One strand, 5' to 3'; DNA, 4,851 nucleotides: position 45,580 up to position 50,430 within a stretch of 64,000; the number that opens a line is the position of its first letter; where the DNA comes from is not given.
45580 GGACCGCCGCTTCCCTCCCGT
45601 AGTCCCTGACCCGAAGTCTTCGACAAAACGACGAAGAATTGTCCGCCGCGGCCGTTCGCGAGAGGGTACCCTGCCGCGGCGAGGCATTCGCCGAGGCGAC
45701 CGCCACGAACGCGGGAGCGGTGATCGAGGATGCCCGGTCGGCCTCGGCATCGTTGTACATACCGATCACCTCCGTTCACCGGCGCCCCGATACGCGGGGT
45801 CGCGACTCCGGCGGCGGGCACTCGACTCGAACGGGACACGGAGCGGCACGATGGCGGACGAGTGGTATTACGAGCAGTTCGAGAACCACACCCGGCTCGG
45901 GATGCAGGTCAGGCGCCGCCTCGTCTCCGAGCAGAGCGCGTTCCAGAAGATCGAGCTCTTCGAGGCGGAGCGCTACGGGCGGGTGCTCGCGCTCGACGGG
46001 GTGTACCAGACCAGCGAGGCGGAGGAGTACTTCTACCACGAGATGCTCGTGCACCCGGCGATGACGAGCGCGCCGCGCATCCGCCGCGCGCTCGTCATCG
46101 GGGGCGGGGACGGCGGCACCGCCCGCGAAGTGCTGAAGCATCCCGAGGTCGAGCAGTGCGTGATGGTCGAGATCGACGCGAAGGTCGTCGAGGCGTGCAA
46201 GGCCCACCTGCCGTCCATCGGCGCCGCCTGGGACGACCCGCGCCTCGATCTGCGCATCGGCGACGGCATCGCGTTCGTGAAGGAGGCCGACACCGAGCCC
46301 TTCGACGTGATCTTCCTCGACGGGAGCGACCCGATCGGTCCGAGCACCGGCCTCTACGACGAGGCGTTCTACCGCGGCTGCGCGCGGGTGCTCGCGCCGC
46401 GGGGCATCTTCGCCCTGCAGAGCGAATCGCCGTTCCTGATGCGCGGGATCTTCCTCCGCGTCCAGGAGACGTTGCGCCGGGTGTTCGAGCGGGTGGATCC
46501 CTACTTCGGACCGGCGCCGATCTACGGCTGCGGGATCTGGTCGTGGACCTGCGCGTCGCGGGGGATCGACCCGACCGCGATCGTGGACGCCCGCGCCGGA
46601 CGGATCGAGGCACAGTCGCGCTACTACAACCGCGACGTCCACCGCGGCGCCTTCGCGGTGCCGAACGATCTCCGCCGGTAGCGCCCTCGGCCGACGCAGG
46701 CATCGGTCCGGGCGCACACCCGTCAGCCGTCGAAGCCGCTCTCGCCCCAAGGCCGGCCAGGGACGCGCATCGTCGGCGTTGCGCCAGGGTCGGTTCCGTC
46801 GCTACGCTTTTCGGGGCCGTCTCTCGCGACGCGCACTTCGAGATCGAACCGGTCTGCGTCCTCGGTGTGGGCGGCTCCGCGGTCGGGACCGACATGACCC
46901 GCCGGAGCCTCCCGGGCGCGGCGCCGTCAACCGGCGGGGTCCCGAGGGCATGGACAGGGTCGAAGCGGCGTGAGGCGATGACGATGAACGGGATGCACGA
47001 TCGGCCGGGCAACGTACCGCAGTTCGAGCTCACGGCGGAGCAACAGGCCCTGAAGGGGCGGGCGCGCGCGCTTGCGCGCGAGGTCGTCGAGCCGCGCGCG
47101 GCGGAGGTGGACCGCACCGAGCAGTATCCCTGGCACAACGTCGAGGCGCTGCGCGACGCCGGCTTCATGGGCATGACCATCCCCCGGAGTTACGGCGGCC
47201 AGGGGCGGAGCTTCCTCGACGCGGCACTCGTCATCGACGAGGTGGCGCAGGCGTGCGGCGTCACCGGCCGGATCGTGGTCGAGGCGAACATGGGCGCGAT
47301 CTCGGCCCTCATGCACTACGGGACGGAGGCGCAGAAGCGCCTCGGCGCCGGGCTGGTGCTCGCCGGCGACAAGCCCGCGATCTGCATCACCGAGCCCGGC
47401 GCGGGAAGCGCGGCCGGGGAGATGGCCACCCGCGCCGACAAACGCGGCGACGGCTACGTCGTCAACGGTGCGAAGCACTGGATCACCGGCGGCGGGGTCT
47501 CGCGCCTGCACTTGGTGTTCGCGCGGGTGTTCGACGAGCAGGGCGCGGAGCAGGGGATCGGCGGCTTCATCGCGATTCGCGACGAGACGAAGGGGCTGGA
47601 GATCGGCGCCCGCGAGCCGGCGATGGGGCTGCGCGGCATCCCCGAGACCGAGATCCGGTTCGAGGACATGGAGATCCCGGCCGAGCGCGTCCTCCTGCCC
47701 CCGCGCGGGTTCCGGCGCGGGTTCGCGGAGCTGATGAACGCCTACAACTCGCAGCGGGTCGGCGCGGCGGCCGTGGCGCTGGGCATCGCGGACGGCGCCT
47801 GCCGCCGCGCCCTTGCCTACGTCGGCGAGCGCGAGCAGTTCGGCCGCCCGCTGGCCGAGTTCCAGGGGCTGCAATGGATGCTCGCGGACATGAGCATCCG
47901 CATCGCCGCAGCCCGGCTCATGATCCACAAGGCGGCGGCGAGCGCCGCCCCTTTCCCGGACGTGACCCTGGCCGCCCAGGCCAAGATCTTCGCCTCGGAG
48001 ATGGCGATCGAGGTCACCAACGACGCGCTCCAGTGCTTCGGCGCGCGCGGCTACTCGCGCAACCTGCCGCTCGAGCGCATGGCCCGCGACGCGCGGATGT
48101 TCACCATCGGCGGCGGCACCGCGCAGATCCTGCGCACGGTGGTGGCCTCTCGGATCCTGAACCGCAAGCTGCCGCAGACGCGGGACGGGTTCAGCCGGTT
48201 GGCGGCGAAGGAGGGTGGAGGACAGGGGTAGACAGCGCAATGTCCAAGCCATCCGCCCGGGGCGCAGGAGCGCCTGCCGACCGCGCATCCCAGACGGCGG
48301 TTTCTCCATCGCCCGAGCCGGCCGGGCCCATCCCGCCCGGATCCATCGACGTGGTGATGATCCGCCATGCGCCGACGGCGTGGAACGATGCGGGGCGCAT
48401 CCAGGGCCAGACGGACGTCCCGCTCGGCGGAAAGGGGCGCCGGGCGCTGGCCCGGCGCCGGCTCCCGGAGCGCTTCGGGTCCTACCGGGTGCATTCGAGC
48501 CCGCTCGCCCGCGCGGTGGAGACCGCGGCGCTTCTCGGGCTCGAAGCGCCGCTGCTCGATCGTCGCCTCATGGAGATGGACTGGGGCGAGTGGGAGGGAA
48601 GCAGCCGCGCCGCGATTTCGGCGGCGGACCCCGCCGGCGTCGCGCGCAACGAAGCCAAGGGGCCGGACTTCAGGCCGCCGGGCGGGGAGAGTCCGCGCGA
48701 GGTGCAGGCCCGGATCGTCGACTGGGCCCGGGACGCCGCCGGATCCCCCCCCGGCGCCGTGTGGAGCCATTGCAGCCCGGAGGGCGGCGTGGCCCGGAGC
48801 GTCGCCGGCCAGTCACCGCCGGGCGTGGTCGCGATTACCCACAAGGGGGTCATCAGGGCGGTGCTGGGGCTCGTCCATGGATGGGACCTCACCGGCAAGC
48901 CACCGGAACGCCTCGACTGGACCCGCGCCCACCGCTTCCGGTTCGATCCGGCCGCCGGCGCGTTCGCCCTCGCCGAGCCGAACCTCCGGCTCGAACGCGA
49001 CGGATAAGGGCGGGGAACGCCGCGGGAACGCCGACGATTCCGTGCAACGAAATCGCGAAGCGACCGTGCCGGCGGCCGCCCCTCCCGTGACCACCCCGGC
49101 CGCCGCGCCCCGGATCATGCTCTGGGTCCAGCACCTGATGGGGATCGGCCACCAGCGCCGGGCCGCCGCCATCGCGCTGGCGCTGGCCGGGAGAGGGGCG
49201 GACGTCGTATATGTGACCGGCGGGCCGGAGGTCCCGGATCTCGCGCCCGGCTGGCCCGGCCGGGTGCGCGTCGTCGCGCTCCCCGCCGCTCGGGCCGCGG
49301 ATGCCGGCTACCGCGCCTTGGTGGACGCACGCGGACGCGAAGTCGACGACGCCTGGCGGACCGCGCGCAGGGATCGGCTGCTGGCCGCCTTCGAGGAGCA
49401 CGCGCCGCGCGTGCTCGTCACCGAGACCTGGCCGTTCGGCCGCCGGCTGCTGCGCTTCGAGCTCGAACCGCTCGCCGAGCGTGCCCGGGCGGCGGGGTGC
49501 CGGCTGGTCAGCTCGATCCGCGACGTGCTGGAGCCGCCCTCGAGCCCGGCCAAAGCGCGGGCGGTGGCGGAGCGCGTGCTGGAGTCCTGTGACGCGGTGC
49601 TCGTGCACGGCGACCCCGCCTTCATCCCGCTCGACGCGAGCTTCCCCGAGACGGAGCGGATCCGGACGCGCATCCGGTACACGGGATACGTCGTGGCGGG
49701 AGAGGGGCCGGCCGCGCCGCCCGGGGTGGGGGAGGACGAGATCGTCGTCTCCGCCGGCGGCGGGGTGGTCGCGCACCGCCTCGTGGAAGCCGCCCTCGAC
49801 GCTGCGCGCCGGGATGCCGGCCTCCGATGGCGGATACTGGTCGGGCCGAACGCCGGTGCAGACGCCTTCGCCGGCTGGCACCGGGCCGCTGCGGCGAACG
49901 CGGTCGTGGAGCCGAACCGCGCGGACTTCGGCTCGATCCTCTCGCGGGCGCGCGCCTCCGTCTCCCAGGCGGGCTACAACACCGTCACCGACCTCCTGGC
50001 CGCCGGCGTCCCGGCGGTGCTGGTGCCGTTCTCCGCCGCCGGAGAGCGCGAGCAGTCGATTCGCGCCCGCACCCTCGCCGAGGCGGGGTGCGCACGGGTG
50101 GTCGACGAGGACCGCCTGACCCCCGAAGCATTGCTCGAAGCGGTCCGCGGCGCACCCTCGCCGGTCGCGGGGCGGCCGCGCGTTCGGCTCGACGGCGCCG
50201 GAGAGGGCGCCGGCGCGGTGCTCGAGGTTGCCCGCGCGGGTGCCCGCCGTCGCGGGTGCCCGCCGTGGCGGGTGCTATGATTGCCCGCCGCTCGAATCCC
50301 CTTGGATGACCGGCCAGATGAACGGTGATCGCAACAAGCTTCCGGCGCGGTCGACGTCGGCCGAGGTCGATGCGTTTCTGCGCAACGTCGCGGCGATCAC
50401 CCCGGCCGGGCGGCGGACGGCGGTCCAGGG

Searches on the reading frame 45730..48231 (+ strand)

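Call 21: search_protein_families(library=ncbifam, proteins=[window:45730-48231:+], max_evalue=1e-10)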
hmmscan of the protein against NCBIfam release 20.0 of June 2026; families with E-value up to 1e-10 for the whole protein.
window:45730-48231:+ (833 aa): 21 families
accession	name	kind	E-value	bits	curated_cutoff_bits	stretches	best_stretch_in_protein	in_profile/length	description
NF042439.1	SulpropCoADesulf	equivalog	7.2e-200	663.5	600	1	444-818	3-379/379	3-sulfinopropanoyl-CoA desulfinase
NF042972.1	AcrlCoAredClosAcrC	equivalog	1.4e-91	307.1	640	1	431-810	2-377/378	acryloyl-CoA reductase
NF043006.1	CyhCrbnylCoADH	equivalog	2e-66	224.6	650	1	436-812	6-378/380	cyclohexane-1-carbonyl-CoA dehydrogenase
NF045552.1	GlutCoADH_Des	equivalog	8.1e-62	209.6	470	1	431-808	2-378/387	glutaryl-CoA dehydrogenase Acd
NF008997.0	PRK12341.1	equivalog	7.2e-55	186.6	537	1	431-810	2-377/382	acyl-CoA dehydrogenase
NF045652.1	ProlPCPDhRedW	equivalog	9.4e-49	166.2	650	1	472-807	38-371/376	L-prolyl-[peptidyl-carrier protein] dehydrogenase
NF058590.1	AcCoDHFadEBacil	equivalog_domain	1.1e-48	166.1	600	1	433-736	20-317/586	acyl-CoA dehydrogenase FadE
TIGR03207.1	cyc_hxne_CoA_dh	equivalog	3e-46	157.9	575.35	1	434-807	1-369/372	cyclohexanecarboxyl-CoA dehydrogenase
NF053553.1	prodigi_MBC_PigA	equivalog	1.4e-44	152.8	500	1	431-808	2-378/381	prodigiosin MBC biosynthesis dehydrogenase PigA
NF049984.1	Rv1679_FadE16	equivalog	1.3e-36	126.6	600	1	452-802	11-358/371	Rv1679 family acyl-CoA dehydrogenase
NF002885.1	PRK03354.1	equivalog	6.3e-36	124.2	540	1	431-802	2-366/378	crotonobetainyl-CoA dehydrogenase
TIGR04022.1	sulfur_SfnB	equivalog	4.4e-35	121.3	430.9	1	435-794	5-365/391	SfnB family sulfur acquisition oxidoreductase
NF052270.1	Staph_DH_FadE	equivalog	3.8e-28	98.3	600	1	548-805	139-389/400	acyl-CoA dehydrogenase FadE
NF007000.1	PRK09463.1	subfamily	5.1e-26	91.2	600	1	428-774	37-397/726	acyl-CoA dehydrogenase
NF009586.0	PRK13026.1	subfamily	1.1e-23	83.5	608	1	429-774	73-432/777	acyl-CoA dehydrogenase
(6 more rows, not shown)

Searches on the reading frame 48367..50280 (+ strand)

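Call 21: search_protein_families(library=ncbifam, proteins=[window:48367-50280:+], max_evalue=1e-10)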
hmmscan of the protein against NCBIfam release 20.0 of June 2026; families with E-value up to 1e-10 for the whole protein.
window:48367-50280:+ (637 aa): 2 families
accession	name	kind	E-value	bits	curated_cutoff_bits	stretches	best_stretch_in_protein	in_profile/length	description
TIGR01133.1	murG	equivalog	7.6e-12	44.9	250.25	1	474-594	203-321/353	undecaprenyldiphospho-muramoylpentapeptide beta-N-acetylglucosaminyltransferase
TIGR01426.2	MGT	subfamily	6.7e-11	41.8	260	0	523-594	288-355/393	macrolide family glycosyltransferase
